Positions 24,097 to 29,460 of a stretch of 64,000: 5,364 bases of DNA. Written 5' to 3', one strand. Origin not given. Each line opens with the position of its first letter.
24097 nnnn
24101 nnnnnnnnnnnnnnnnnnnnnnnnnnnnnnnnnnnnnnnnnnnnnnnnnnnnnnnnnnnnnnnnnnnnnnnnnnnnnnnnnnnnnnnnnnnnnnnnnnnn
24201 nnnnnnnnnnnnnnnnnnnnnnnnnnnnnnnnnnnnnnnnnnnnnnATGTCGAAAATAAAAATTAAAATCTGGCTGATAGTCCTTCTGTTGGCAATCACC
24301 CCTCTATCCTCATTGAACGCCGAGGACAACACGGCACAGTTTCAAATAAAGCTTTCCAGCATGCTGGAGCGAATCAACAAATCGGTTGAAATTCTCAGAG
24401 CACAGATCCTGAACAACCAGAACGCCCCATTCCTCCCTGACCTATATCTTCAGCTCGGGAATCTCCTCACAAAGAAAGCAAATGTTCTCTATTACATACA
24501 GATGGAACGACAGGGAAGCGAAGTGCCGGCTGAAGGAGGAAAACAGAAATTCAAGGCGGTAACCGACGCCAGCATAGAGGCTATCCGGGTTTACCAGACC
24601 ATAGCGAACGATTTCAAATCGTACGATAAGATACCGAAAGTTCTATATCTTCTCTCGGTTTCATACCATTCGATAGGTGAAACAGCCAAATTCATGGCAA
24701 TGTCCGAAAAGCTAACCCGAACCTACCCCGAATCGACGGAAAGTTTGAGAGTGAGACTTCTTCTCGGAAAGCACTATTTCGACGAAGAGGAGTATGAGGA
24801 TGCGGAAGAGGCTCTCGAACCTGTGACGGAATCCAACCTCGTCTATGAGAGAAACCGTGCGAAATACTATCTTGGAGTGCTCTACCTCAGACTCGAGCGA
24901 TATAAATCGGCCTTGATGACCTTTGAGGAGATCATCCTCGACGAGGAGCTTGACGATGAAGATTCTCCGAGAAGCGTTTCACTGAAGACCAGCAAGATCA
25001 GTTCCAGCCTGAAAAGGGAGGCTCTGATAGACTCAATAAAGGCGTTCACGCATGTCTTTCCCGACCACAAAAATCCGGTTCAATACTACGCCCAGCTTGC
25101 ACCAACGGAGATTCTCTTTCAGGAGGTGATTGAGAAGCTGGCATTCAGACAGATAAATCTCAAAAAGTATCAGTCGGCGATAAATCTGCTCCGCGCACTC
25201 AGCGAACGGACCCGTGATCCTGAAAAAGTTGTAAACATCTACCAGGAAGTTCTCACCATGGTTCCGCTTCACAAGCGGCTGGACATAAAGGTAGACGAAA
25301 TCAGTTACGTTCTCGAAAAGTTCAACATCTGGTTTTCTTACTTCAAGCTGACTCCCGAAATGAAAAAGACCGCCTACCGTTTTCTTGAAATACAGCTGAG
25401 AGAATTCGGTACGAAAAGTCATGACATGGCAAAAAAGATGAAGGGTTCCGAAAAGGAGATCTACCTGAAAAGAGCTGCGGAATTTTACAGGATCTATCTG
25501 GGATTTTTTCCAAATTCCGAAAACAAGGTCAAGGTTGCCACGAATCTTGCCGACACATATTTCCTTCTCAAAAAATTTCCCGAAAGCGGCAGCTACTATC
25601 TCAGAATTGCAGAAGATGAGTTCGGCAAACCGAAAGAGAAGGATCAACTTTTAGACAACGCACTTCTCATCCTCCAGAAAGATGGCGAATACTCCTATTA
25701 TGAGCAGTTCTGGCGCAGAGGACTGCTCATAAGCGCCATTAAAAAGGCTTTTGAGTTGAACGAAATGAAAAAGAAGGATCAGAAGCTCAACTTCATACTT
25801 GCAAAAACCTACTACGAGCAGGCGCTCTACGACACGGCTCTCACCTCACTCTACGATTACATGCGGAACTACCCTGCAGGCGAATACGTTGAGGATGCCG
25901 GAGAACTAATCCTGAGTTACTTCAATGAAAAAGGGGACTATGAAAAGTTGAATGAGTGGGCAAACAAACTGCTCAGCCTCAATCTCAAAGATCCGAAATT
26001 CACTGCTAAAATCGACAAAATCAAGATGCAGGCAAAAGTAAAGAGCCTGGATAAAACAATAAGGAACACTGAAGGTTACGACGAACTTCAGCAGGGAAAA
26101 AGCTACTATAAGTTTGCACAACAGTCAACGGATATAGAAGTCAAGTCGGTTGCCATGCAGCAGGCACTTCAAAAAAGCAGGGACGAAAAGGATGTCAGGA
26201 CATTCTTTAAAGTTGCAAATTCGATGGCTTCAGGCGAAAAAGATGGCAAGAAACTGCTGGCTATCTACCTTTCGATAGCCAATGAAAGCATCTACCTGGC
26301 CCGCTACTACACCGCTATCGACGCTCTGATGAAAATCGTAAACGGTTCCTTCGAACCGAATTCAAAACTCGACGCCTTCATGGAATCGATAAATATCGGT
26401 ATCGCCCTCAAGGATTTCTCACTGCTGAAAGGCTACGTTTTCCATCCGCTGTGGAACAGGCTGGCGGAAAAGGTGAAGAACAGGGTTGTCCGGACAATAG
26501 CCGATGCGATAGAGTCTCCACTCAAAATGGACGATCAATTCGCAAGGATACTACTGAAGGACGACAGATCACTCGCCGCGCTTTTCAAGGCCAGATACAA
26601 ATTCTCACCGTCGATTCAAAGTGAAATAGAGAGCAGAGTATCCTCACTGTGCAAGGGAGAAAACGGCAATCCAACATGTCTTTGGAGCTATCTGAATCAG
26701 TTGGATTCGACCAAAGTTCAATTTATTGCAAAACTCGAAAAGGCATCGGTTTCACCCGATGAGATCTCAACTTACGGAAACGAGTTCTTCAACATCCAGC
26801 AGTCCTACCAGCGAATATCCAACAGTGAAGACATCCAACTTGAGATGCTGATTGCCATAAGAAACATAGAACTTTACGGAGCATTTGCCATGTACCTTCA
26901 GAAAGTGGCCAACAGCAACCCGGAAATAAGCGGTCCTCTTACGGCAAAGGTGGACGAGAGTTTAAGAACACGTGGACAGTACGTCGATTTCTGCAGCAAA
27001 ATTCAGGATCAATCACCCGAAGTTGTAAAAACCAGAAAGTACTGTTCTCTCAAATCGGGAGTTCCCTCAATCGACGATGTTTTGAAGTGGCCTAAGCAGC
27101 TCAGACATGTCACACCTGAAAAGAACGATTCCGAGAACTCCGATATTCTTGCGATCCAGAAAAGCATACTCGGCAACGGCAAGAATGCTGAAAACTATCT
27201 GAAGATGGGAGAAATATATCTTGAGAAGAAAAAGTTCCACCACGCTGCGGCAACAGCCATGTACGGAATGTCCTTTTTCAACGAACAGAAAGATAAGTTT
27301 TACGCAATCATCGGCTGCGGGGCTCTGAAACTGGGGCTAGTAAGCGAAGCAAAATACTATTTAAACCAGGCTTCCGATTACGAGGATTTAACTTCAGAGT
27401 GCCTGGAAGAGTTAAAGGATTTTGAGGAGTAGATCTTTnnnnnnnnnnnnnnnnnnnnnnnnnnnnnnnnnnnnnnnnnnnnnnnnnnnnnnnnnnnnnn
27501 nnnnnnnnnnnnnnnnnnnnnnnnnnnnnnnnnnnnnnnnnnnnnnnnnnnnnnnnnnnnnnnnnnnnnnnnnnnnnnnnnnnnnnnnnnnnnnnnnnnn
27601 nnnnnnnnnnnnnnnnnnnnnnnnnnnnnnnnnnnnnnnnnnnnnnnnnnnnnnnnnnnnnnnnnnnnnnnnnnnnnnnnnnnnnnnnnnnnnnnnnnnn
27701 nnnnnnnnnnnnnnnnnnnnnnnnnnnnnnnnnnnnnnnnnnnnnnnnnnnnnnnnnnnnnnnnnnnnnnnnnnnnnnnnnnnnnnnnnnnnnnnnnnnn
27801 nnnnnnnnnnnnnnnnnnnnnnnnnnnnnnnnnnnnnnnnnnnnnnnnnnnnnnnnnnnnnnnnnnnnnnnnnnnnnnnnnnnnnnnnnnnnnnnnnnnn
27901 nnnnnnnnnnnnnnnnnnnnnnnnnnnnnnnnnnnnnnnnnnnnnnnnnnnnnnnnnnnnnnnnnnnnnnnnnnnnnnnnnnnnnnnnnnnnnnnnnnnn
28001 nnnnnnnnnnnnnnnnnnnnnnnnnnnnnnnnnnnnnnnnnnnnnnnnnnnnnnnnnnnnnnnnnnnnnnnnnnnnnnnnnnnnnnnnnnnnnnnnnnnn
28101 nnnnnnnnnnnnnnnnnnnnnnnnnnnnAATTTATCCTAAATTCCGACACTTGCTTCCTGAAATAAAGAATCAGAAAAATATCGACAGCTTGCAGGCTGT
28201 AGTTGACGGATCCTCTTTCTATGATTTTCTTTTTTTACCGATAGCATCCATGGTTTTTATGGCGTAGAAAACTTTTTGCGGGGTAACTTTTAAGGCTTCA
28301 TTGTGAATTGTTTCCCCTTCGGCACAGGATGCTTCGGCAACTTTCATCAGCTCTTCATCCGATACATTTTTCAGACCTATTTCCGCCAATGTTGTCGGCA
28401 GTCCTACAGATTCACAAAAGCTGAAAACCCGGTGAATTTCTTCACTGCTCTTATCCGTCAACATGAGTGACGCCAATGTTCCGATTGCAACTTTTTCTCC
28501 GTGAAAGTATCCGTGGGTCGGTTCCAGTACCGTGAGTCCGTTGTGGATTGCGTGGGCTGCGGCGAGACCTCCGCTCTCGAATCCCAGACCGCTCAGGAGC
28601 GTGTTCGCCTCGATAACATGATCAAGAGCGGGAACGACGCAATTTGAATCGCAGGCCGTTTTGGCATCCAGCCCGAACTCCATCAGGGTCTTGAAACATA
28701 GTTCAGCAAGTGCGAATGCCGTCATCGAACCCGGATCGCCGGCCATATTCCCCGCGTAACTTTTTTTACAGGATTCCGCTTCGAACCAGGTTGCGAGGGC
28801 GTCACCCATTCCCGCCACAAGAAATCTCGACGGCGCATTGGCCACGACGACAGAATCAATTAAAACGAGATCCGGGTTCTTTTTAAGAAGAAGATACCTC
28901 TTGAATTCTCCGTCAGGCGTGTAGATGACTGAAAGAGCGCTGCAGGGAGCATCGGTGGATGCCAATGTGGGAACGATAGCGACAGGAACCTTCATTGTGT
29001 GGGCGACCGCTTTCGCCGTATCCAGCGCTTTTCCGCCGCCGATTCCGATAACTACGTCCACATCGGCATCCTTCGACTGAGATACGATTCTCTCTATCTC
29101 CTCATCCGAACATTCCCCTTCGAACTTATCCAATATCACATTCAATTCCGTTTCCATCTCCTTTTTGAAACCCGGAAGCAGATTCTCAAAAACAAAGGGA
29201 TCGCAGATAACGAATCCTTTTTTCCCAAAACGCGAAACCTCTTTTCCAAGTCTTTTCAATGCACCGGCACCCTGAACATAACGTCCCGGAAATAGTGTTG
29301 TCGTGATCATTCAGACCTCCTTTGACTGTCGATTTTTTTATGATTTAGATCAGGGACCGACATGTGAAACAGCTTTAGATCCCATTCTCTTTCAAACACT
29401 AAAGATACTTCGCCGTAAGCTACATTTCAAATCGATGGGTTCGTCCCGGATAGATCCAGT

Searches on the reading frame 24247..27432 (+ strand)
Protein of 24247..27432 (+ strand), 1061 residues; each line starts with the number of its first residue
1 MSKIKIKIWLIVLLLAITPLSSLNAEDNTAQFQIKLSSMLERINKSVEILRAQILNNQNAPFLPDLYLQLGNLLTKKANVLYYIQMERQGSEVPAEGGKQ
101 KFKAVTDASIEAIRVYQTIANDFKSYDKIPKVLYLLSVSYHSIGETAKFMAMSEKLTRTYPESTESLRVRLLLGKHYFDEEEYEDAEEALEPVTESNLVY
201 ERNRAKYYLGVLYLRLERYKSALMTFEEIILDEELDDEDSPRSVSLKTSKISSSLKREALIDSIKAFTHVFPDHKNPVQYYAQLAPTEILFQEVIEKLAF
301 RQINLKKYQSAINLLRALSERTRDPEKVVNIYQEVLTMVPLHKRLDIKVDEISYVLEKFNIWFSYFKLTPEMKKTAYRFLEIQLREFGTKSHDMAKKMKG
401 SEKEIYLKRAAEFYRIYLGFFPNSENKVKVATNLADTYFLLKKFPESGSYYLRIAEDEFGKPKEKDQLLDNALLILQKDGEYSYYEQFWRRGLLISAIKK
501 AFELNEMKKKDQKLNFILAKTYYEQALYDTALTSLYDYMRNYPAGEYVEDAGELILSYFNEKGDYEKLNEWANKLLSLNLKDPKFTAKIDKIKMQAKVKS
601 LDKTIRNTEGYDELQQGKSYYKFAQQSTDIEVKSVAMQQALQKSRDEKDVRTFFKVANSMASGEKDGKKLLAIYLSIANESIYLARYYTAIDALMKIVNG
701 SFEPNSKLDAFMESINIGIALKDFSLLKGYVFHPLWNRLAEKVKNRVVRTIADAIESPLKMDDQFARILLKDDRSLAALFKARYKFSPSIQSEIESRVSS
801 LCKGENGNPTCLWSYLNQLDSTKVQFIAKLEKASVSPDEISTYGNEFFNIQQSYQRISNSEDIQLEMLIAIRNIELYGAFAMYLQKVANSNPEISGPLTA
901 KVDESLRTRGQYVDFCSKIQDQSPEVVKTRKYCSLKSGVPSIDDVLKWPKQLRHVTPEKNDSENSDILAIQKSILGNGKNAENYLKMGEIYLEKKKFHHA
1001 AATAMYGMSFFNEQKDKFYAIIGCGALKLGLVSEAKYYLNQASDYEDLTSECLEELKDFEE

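Call 12: search_protein_families(library=pfam, proteins=[window:24247-27432:+], max_evalue=0.001)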
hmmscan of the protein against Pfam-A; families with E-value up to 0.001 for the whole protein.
window:24247-27432:+ (1061 aa): 6 families
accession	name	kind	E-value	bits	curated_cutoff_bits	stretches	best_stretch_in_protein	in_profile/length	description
PF13432.12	TPR_16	-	5e-10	40.1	32.7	1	171-228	1-56/65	Tetratricopeptide repeat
PF13424.12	TPR_12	-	1.6e-05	25.4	30.1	0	169-228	5-70/77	Tetratricopeptide repeat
PF14559.12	TPR_19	-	2.6e-05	24.9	25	0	162-196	20-54/68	Tetratricopeptide repeat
PF10602.15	RPN7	-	6e-05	23.3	29.6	0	183-230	96-140/174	26S proteasome subunit RPN7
PF13428.12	TPR_14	-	0.00014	22.6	23.5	0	168-192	2-26/44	Tetratricopeptide repeat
PF07719.23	TPR_2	-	0.00054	20.3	27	0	205-223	3-21/34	Tetratricopeptide repeat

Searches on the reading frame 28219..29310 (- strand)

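Call 52: search_protein_families(library=pfam, proteins=[window:28219-29310:-], max_evalue=0.00001)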
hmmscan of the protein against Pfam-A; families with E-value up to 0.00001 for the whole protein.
window:28219-29310:- (363 aa): 2 families
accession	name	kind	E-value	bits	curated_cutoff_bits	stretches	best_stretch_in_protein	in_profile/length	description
PF00465.25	Fe-ADH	-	5.2e-36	124.2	31.3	1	8-152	1-167/168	Iron-containing alcohol dehydrogenase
PF13685.12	Fe-ADH_2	-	4.6e-18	66.1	28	1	14-160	3-149/149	Iron-containing alcohol dehydrogenase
